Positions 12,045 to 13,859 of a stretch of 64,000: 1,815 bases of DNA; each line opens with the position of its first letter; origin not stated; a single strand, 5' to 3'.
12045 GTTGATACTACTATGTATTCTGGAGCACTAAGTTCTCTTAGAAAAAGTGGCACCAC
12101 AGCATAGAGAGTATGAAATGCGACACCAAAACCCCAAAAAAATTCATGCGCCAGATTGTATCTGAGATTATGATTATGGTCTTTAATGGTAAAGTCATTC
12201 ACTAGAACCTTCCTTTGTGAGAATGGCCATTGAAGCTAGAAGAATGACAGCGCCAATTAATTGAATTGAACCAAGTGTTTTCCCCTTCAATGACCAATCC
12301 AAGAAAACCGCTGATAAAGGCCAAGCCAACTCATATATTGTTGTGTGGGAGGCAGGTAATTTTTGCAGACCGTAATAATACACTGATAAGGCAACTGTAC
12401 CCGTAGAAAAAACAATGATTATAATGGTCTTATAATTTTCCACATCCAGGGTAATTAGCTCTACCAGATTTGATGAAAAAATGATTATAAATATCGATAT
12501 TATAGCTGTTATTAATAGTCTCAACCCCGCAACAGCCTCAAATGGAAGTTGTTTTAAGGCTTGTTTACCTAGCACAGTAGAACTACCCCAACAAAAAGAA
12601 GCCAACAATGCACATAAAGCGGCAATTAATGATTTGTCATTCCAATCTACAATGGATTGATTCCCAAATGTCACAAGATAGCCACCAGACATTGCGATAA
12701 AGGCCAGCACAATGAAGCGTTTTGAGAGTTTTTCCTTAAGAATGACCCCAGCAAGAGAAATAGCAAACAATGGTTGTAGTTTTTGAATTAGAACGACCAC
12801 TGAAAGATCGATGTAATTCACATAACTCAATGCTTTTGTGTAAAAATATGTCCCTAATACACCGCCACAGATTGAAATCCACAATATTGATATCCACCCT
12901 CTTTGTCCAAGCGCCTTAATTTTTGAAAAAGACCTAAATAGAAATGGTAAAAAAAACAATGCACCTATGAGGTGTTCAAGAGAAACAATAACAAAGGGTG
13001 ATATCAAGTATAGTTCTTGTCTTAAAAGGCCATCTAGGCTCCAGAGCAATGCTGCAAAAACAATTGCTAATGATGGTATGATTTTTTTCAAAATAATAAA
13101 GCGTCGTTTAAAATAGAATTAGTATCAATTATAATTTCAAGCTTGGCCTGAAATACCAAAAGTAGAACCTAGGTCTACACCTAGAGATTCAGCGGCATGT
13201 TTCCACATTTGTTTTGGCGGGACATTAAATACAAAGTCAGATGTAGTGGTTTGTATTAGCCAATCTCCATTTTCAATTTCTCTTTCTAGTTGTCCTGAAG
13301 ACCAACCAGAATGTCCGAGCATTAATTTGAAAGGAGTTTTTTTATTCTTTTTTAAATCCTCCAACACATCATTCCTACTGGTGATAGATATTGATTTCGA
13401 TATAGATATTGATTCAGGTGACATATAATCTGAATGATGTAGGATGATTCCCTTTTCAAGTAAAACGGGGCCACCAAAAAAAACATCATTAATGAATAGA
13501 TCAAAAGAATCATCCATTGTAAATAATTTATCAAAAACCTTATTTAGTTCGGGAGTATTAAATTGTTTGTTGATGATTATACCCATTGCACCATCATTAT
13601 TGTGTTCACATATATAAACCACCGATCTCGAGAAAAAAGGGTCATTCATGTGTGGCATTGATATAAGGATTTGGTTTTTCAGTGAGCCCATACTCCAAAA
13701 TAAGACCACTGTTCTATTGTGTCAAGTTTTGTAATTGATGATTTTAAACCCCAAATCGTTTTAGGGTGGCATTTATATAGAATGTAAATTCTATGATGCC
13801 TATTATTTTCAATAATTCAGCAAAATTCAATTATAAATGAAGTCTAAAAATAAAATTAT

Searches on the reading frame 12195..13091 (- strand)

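Call 45: search_protein_families(library=pfam, proteins=[window:12195-13091:-], max_evalue=0.0001)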
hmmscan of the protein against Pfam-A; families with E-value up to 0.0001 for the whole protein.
window:12195-13091:- (298 aa): 1 family
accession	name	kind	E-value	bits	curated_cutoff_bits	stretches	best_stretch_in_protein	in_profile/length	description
PF00892.27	EamA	-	1.8e-35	122.6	28.2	2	156-291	2-133/135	EamA-like transporter family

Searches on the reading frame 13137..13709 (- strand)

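Call 45: search_protein_families(library=pfam, proteins=[window:13137-13709:-], max_evalue=0.0001)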
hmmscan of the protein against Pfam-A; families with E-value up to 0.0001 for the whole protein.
window:13137-13709:- (190 aa): 1 family
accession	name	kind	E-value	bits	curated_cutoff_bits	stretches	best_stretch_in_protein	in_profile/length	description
PF02622.21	DUF179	-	2.9e-44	151.2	27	1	19-177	1-157/157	AlgH-like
